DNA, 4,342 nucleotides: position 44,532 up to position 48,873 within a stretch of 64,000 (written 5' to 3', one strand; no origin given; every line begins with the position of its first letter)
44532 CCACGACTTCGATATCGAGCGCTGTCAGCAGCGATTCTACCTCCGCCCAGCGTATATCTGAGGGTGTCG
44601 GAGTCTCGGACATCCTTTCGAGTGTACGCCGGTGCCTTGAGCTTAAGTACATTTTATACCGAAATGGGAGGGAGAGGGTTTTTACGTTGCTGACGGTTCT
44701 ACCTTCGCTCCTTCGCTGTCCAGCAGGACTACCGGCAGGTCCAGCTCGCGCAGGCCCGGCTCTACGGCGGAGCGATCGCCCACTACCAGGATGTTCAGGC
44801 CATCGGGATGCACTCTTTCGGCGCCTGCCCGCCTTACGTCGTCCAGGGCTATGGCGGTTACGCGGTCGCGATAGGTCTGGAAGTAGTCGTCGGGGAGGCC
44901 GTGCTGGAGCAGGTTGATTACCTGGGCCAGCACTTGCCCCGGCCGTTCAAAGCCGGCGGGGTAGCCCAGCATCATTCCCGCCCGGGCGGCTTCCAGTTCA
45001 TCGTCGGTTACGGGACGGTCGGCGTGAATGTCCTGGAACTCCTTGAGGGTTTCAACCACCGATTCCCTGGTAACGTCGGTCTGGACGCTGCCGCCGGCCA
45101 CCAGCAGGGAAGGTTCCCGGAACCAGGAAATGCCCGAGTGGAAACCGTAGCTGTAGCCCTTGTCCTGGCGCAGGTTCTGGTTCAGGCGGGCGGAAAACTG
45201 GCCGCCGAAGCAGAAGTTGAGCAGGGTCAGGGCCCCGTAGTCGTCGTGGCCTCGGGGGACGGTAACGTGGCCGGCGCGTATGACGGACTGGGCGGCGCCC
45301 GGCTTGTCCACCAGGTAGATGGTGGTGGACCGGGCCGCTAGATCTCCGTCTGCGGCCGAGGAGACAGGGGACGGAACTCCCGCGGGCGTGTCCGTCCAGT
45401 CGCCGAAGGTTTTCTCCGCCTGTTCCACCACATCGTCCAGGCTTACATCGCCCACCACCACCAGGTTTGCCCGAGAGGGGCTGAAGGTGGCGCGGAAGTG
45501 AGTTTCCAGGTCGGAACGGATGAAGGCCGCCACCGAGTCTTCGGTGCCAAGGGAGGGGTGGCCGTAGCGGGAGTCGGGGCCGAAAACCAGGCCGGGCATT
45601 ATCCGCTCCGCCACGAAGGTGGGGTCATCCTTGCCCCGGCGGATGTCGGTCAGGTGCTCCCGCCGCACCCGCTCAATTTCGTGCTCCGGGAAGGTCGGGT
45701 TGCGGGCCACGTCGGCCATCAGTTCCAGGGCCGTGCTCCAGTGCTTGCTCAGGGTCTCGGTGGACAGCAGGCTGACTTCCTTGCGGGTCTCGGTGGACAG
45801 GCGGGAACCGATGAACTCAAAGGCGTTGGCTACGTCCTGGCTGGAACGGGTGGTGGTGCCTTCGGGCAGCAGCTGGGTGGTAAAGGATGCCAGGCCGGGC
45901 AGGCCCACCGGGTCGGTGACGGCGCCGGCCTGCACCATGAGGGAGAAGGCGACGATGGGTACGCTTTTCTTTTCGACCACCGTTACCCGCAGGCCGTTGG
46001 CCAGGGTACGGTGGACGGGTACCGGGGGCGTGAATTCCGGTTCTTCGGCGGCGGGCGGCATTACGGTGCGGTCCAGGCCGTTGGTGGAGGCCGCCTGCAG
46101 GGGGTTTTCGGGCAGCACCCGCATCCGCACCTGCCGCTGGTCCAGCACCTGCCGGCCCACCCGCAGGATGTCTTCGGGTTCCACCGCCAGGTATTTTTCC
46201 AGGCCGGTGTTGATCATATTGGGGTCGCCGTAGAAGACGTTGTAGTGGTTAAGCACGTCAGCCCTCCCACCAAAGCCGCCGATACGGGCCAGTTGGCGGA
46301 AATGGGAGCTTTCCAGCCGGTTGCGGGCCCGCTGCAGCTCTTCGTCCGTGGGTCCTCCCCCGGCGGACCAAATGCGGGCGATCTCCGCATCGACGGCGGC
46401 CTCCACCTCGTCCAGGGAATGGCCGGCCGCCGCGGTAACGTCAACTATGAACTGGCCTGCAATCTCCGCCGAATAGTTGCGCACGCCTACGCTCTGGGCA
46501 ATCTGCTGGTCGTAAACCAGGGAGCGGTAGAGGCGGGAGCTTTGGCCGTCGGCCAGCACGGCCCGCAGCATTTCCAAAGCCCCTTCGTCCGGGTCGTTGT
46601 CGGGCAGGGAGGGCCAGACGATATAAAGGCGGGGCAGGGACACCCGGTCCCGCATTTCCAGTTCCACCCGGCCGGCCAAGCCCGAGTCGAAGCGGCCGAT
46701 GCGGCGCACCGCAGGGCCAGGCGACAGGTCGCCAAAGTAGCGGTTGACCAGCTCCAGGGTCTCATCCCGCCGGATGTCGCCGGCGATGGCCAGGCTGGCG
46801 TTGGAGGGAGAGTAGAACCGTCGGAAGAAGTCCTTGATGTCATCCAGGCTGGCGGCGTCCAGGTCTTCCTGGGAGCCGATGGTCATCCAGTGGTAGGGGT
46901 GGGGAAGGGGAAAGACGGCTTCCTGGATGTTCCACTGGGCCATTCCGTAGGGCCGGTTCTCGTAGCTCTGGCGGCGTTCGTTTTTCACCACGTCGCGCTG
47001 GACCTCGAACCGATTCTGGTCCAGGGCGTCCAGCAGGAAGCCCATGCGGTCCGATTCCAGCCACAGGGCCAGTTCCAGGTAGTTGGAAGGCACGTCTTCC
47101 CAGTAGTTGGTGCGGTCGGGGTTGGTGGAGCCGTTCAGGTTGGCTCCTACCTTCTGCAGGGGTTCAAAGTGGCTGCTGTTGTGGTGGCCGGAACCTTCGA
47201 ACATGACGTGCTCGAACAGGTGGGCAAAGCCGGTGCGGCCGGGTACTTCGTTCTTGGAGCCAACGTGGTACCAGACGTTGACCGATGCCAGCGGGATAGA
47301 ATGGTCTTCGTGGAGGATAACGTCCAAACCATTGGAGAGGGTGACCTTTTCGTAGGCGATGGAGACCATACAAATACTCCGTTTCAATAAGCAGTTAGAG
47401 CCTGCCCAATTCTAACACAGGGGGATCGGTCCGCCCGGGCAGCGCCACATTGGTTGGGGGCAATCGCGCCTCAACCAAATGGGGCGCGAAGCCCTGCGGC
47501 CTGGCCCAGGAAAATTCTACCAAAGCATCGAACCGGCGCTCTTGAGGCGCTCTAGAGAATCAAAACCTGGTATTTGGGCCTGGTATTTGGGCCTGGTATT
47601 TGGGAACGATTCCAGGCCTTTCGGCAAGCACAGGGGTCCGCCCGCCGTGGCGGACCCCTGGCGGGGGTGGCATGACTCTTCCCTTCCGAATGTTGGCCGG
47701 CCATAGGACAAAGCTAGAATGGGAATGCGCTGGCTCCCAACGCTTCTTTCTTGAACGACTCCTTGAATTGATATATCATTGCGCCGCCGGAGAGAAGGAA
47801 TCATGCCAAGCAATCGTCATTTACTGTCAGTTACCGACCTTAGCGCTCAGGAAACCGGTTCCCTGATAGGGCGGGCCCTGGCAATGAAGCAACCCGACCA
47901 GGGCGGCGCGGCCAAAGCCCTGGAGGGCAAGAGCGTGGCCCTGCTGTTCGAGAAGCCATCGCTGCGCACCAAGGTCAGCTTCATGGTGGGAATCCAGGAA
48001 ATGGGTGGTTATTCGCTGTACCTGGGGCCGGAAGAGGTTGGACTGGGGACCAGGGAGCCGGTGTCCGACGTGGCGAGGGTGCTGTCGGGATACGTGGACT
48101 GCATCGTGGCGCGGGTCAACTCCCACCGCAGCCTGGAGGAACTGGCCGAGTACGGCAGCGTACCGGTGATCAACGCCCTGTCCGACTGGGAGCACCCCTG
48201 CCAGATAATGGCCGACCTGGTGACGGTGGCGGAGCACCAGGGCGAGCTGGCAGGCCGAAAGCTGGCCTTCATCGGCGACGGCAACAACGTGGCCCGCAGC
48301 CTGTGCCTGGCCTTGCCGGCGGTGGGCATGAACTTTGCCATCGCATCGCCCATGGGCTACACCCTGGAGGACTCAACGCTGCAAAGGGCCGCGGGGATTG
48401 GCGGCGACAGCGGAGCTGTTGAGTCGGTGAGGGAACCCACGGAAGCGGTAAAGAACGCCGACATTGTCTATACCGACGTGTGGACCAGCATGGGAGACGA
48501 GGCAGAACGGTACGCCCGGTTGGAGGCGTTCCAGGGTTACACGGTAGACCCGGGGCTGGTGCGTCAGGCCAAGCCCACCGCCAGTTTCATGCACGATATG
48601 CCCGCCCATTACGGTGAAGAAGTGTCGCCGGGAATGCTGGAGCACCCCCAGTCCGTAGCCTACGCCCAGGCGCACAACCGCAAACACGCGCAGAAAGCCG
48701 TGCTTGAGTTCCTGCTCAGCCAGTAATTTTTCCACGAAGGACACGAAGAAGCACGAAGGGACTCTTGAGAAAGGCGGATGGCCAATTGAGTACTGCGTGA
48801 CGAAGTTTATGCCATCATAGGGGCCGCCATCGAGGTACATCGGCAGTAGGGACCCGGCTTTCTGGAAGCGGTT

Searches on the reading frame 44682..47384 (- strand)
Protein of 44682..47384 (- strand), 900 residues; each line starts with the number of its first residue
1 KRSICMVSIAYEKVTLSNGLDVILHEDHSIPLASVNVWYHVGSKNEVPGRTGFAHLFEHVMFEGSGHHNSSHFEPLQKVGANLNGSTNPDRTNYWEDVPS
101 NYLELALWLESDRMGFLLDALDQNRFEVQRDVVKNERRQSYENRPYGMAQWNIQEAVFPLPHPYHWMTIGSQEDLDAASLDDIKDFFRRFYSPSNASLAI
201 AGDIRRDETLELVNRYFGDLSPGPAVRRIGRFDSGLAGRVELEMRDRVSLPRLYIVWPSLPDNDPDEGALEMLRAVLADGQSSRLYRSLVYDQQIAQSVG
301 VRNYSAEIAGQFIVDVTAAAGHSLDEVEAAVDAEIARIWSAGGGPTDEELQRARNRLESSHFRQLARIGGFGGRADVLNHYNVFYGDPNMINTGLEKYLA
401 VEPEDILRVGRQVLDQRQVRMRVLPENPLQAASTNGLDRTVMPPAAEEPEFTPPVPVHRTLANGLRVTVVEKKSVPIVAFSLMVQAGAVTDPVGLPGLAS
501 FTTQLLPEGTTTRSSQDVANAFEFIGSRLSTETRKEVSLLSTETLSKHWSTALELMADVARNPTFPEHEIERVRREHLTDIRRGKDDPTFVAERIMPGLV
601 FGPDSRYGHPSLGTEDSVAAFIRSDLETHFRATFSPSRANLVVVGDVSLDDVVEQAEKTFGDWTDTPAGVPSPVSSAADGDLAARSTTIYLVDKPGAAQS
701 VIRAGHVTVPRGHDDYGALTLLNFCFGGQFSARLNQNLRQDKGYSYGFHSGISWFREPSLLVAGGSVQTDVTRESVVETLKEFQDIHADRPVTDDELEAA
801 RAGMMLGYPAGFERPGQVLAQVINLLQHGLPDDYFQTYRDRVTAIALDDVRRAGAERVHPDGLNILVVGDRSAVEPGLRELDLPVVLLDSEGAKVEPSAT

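Call 27: search_protein_families(library=ncbifam, proteins=[window:44682-47384:-])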
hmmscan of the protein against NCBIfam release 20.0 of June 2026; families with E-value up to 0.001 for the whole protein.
window:44682-47384:- (900 aa): 4 families
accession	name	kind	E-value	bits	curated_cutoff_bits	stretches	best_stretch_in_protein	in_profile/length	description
NF047422.1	YfmF_fam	equivalog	6.4e-19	68.1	285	2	555-853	104-397/412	EF-P 5-aminopentanol modification-associated protein YfmF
TIGR02110.1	PQQ_syn_pqqF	equivalog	1.2e-16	60.7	320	1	13-289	2-276/697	pyrroloquinoline quinone biosynthesis protein PqqF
NF047421.1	YfmH_fam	equivalog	1.9e-14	53.7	250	1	41-364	50-367/425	EF-P 5-aminopentanol modification-associated protein YfmH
NF011681.0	PRK15101.1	equivalog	3.5e-12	45.2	765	1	10-193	43-228/961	pitrilysin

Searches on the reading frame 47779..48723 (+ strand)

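Call 27: search_protein_families(library=ncbifam, proteins=[window:47779-48723:+])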
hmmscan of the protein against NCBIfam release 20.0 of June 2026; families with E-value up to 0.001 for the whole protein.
window:47779-48723:+ (315 aa): 16 families
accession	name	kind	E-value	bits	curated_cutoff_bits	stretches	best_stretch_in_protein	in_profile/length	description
NF001986.0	PRK00779.1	subfamily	8.2e-112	373.3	306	1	11-314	4-305/307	ornithine carbamoyltransferase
TIGR00658.1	orni_carb_tr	equivalog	1e-102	343.4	280.85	1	13-313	1-303/304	ornithine carbamoyltransferase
NF011380.0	PRK14805.1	equivalog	2.6e-88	296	421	1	13-314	2-301/302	ornithine carbamoyltransferase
TIGR04384.1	putr_carbamoyl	exception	3.4e-78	263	500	1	15-314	2-308/330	putrescine carbamoyltransferase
NF003286.0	PRK04284.1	subfamily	1.1e-61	208.8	515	1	12-281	6-281/332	ornithine carbamoyltransferase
NF002470.0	PRK01713.1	equivalog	1.5e-48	166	545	1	12-281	7-282/334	ornithine carbamoyltransferase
NF011379.0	PRK14804.1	equivalog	5.7e-47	160.3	373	1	13-313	7-309/311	ornithine carbamoyltransferase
NF009213.0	PRK12562.1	subfamily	2.7e-43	148.7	559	1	12-282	6-283/334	ornithine carbamoyltransferase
TIGR00670.1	asp_carb_tr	equivalog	1.9e-39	135.6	236.95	1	13-313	1-303/304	aspartate carbamoyltransferase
NF002032.1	PRK00856.1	equivalog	2.6e-39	135.2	263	1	13-312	1-296/297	aspartate carbamoyltransferase catalytic subunit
NF003384.0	PRK04523.1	equivalog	4.2e-39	134.5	288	1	12-315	3-335/336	N-acetylornithine carbamoyltransferase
NF008853.0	PRK11891.1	equivalog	7.1e-22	77.6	560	1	11-263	87-340/430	aspartate carbamoyltransferase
NF006046.0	PRK08192.1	equivalog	2.7e-20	72.9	512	1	13-234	7-235/339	aspartate carbamoyltransferase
NF010387.0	PRK13814.1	equivalog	3.5e-13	49.1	660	1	14-313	7-303/310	aspartate carbamoyltransferase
NF005538.0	PRK07200.1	equivalog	3.4e-10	39.5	453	1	130-238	156-275/396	knotted carbamoyltransferase YgeW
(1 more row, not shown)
